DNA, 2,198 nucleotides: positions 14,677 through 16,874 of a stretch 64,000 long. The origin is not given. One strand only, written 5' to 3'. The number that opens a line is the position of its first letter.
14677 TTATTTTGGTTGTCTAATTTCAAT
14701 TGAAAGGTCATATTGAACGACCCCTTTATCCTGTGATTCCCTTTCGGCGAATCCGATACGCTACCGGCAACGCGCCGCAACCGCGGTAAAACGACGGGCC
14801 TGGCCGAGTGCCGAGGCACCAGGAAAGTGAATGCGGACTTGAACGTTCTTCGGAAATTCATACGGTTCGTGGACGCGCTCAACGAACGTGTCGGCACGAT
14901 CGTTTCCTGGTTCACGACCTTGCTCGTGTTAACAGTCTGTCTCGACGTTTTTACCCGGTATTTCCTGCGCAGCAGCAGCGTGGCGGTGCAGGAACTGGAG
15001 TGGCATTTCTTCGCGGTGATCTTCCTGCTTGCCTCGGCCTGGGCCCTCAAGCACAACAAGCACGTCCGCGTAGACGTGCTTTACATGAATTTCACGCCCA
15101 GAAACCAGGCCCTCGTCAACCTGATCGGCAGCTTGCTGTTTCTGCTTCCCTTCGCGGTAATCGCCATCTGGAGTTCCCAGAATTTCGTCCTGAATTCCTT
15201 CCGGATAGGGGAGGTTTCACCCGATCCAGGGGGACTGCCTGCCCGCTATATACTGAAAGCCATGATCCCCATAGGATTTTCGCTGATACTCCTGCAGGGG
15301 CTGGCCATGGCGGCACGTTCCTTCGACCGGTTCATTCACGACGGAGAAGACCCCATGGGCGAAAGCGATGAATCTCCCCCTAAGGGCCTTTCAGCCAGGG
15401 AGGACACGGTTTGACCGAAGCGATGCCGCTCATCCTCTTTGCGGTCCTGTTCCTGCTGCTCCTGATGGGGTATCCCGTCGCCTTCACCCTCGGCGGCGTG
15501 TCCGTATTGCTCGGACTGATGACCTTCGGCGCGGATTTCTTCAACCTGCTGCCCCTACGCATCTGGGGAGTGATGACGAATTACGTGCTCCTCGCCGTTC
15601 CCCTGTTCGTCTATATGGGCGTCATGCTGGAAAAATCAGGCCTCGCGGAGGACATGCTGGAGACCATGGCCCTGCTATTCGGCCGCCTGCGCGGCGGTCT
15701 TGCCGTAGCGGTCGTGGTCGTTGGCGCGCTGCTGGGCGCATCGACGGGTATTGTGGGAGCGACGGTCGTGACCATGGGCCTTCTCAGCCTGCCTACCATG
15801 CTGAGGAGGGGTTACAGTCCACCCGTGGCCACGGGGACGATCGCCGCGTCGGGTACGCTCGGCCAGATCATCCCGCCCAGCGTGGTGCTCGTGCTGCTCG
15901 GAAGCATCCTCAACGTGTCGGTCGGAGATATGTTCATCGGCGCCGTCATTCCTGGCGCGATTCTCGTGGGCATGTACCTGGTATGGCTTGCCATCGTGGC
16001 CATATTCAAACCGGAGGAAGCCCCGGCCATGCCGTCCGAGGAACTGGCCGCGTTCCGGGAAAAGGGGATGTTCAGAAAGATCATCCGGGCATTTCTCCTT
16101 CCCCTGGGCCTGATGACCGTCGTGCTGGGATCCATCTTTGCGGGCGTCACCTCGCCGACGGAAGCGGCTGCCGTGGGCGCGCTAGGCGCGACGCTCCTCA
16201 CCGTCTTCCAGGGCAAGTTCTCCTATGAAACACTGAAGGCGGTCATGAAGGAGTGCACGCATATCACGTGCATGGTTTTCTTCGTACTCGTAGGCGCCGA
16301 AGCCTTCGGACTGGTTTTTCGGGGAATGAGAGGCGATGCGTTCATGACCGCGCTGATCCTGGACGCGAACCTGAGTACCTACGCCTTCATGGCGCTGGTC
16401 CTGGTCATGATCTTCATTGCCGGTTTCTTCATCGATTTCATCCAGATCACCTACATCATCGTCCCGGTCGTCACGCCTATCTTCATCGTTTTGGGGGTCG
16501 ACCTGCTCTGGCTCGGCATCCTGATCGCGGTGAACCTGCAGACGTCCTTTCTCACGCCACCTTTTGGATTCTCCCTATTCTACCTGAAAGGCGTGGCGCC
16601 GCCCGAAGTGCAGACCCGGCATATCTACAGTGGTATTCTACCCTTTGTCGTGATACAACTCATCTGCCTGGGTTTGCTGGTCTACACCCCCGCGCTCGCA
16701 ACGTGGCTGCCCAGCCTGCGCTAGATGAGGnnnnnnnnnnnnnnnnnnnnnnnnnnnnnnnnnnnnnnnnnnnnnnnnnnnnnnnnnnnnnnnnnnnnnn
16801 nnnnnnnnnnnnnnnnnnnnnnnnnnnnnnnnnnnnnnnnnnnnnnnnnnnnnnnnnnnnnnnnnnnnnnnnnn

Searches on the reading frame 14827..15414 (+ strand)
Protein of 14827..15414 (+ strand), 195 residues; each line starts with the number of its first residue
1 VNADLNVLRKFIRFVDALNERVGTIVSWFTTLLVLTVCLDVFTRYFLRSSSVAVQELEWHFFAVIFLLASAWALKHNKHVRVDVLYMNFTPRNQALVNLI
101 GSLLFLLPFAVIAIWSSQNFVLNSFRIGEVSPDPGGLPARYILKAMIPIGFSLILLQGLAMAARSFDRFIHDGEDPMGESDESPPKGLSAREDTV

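Call 35: search_protein_families(library=pfam, proteins=[window:14827-15414:+], max_evalue=0.00001)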
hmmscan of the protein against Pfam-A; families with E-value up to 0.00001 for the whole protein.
window:14827-15414:+ (195 aa): 1 family
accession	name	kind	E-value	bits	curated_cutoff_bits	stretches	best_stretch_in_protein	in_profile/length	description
PF04290.18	DctQ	-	3.2e-24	85.8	28.3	1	33-166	1-130/132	Tripartite ATP-independent periplasmic transporters, DctQ component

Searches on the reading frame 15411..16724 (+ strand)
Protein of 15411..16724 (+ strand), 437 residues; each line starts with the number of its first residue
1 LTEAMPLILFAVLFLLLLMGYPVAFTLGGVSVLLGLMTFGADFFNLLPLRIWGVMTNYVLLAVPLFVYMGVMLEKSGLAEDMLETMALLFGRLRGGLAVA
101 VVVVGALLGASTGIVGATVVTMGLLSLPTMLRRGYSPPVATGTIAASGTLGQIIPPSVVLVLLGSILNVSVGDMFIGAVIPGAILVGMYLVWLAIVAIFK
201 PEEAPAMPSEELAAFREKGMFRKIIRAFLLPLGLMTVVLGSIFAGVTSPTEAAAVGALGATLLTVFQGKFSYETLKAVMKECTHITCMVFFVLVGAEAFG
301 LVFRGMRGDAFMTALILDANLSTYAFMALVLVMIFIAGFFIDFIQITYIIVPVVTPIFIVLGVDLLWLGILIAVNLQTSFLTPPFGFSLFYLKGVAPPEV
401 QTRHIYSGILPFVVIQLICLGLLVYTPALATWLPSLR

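Call 4: search_protein_families(library=pfam, proteins=[window:15411-16724:+])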
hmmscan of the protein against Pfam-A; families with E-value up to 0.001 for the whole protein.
window:15411-16724:+ (437 aa): 1 family
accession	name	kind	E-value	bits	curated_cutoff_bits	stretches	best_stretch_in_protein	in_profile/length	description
PF06808.19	DctM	-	5e-82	276.4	23.8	1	10-429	1-413/413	Tripartite ATP-independent periplasmic transporter, DctM component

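Call 5: search_protein_families(library=ncbifam, proteins=[window:15411-16724:+])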
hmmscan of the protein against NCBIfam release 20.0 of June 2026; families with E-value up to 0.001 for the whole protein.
window:15411-16724:+ (437 aa): 3 families
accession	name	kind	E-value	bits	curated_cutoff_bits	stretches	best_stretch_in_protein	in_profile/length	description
TIGR00786.1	dctM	subfamily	8.3e-97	324.5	268.45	1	20-434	1-405/405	TRAP transporter large permease subunit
NF011634.1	PRK15060.1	equivalog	2.8e-26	92.5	800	1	8-430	5-417/425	2,3-diketo-L-gulonate TRAP transporter large permease YiaN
TIGR02123.1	TRAP_fused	subfamily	2.1e-14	53.2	320.65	1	51-396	159-503/615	TRAP transporter fused permease subunit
